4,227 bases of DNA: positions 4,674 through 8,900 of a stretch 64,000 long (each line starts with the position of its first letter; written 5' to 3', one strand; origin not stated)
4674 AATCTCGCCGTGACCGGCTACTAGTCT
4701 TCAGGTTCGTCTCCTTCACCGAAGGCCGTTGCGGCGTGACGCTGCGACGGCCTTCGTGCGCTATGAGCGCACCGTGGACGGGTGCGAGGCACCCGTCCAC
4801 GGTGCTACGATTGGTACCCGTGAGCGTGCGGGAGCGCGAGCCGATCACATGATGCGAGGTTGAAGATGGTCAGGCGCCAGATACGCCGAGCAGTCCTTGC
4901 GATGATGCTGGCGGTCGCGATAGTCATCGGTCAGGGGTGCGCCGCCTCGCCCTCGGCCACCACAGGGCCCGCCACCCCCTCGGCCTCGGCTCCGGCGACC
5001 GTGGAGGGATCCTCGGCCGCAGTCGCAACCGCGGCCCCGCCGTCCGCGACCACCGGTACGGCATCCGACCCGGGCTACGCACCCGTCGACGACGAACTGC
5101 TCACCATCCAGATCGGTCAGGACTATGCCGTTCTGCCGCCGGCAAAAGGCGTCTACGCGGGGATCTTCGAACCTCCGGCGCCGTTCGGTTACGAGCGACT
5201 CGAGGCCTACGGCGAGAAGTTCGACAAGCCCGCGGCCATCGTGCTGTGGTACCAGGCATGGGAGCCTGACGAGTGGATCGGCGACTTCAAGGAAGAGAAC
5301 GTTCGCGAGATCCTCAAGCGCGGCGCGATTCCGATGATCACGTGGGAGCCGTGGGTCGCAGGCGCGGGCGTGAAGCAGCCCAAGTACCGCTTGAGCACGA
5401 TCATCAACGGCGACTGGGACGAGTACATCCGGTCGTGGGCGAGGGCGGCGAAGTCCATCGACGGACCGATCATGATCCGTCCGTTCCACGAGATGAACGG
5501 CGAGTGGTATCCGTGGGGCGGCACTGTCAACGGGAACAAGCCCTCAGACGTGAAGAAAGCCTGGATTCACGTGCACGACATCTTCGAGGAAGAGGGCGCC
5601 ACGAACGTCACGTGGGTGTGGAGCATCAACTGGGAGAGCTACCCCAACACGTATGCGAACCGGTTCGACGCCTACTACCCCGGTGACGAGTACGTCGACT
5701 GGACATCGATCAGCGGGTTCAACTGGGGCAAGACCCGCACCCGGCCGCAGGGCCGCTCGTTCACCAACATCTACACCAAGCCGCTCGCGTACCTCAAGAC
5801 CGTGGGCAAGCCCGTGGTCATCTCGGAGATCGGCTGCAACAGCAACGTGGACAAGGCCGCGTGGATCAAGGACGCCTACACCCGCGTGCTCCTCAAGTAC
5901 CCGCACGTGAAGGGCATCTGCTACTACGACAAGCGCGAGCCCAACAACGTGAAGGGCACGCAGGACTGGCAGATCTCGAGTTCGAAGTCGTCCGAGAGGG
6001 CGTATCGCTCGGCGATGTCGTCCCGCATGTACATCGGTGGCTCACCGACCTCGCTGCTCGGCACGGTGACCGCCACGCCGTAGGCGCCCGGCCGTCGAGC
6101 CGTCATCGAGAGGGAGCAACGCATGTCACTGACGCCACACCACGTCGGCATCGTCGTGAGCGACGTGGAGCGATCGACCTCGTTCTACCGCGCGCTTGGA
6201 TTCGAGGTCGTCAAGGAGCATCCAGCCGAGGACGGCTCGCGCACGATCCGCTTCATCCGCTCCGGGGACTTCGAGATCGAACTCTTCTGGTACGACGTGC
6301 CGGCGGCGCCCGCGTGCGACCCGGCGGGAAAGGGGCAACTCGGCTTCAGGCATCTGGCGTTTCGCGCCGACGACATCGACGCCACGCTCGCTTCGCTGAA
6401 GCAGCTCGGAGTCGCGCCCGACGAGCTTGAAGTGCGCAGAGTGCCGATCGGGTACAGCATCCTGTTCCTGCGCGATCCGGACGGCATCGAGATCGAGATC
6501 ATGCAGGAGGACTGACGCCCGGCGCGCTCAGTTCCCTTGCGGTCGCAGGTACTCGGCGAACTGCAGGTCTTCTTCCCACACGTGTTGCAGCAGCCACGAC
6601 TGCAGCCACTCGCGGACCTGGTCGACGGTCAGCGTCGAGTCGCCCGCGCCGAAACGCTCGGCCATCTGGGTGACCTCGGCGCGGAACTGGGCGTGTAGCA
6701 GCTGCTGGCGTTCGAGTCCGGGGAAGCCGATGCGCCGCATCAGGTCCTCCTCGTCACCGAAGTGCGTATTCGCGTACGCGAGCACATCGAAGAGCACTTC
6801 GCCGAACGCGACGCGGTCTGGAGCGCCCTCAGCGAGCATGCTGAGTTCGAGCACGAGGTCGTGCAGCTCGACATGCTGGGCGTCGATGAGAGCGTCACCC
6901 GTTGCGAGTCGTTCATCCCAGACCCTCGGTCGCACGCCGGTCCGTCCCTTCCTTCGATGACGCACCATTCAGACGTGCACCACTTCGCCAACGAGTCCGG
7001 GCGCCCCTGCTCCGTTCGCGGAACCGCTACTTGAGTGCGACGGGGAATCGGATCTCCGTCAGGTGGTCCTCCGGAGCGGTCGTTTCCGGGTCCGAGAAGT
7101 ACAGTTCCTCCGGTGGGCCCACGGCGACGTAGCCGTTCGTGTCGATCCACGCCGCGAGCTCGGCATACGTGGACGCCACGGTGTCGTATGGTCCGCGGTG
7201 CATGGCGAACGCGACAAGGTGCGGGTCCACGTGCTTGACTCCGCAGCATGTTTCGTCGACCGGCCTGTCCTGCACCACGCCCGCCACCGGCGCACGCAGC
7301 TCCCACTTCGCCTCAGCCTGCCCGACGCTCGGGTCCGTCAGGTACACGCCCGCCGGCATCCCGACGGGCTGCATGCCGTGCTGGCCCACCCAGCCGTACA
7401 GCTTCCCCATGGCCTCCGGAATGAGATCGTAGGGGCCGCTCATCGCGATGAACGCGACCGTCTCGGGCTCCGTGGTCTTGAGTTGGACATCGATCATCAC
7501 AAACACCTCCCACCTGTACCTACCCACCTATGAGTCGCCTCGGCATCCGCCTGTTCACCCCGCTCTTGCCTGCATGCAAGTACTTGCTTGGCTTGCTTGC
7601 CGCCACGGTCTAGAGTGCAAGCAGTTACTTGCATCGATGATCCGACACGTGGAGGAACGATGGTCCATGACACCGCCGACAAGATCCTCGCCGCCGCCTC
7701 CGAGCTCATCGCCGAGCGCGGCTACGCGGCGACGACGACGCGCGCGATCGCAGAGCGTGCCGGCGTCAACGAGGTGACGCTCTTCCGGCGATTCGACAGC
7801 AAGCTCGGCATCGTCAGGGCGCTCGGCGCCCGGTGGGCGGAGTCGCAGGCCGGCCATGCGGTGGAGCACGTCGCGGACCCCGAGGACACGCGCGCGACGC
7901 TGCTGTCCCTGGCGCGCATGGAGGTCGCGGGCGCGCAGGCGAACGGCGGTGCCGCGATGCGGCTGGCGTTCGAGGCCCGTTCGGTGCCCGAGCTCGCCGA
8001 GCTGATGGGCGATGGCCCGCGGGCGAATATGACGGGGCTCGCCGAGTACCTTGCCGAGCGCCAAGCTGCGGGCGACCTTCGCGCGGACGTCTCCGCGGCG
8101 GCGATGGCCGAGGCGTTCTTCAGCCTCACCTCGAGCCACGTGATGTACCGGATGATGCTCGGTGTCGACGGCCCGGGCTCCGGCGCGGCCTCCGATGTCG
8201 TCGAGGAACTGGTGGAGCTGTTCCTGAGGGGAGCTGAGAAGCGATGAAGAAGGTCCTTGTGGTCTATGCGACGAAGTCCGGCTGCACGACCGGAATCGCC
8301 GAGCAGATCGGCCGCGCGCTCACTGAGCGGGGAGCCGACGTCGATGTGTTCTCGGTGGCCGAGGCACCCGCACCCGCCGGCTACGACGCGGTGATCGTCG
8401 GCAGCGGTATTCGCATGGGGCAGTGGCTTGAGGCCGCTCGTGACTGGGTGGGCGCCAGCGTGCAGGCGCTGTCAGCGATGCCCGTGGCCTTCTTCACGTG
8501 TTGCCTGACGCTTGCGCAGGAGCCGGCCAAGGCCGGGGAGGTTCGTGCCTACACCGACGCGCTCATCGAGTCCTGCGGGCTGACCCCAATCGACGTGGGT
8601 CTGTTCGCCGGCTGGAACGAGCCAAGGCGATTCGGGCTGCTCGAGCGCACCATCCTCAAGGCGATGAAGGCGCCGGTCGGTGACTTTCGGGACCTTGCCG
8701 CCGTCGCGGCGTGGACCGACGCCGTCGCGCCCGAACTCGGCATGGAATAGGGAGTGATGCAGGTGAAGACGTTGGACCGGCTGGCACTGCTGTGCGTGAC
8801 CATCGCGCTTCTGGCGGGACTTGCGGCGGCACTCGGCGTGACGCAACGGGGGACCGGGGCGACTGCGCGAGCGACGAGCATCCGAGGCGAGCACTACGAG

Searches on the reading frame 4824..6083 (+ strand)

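Call 41: search_protein_families(library=pfam, proteins=[window:4824-6083:+], max_evalue=0.001)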
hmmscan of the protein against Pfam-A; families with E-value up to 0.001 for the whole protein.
window:4824-6083:+ (419 aa): 2 families
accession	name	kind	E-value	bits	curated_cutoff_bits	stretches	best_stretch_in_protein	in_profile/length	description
PF02156.21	Glyco_hydro_26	-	4.3e-14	53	20.2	1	193-294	131-225/311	Glycosyl hydrolase family 26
PF21827.1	New_glue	-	6.2e-05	23.1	31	1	24-81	6-63/94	New glue protein family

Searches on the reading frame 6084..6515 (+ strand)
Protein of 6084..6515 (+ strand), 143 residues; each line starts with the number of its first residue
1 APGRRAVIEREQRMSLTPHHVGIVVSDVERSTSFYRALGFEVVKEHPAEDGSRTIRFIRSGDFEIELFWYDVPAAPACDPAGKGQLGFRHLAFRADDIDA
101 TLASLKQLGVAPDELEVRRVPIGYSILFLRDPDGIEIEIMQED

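Call 41: search_protein_families(library=pfam, proteins=[window:6084-6515:+], max_evalue=0.001)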
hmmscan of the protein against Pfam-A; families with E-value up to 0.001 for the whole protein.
window:6084-6515:+ (143 aa): 6 families
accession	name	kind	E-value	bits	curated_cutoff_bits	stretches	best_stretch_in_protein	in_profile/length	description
PF00903.31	Glyoxalase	-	1.1e-20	74.7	20.6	1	19-139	3-121/121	Glyoxalase/Bleomycin resistance protein/Dioxygenase superfamily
PF13669.12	Glyoxalase_4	-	2.9e-13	50.5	27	1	19-112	1-93/109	Glyoxalase/Bleomycin resistance protein/Dioxygenase superfamily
PF13468.12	Glyoxalase_3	-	1.4e-08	35.4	25.1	1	19-132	2-123/176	Glyoxalase-like domain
PF22677.2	Ble-like_N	-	4.7e-07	29.9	24.5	1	20-43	4-28/41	Bleomycin resistance protein-like N-terminal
PF12681.13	Glyoxalase_2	-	0.00016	22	30.1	1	23-140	6-114/118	Glyoxalase-like domain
PF18029.7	Glyoxalase_6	-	0.0003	21.9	23.6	1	25-139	6-105/106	Glyoxalase-like domain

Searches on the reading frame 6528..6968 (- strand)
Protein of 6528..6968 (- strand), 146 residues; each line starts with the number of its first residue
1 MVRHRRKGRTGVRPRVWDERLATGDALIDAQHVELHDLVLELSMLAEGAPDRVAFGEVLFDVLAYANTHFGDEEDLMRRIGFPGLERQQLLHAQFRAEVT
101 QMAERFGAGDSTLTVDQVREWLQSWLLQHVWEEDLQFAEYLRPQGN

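Call 41: search_protein_families(library=pfam, proteins=[window:6528-6968:-], max_evalue=0.001)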
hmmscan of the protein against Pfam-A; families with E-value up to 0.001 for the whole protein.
window:6528-6968:- (146 aa): 1 family
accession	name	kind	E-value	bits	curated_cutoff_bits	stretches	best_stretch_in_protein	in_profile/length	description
PF01814.28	Hemerythrin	-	2.3e-08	35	25.3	1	24-138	2-124/127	Hemerythrin HHE cation binding domain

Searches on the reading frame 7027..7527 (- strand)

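Call 41: search_protein_families(library=pfam, proteins=[window:7027-7527:-], max_evalue=0.001)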
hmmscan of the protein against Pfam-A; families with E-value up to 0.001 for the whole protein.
window:7027-7527:- (166 aa): 1 family
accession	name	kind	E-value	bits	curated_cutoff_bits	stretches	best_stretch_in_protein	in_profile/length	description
PF06445.20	GyrI-like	-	2.2e-21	77.1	26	1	13-163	2-154/155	GyrI-like small molecule binding domain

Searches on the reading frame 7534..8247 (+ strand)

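Call 41: search_protein_families(library=pfam, proteins=[window:7534-8247:+], max_evalue=0.001)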
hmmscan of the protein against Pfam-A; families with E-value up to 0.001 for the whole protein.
window:7534-8247:+ (237 aa): 2 families
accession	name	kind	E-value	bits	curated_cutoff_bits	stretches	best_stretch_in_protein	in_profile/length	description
PF00440.29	TetR_N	-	2.3e-17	62.9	24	1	51-97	1-47/47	Bacterial regulatory proteins, tetR family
PF14246.11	TetR_C_7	-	1.4e-09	38.3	22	1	139-232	20-115/119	AefR-like transcriptional repressor, C-terminal domain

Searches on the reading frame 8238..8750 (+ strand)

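Call 41: search_protein_families(library=pfam, proteins=[window:8238-8750:+], max_evalue=0.001)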
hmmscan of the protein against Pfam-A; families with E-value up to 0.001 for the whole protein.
window:8238-8750:+ (170 aa): 2 families
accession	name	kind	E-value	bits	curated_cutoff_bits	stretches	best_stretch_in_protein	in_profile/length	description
PF12724.12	Flavodoxin_5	-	1.2e-23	84.5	27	1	7-147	1-138/145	Flavodoxin domain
PF00258.30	Flavodoxin_1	-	0.00014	22.4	25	1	8-44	1-37/143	Flavodoxin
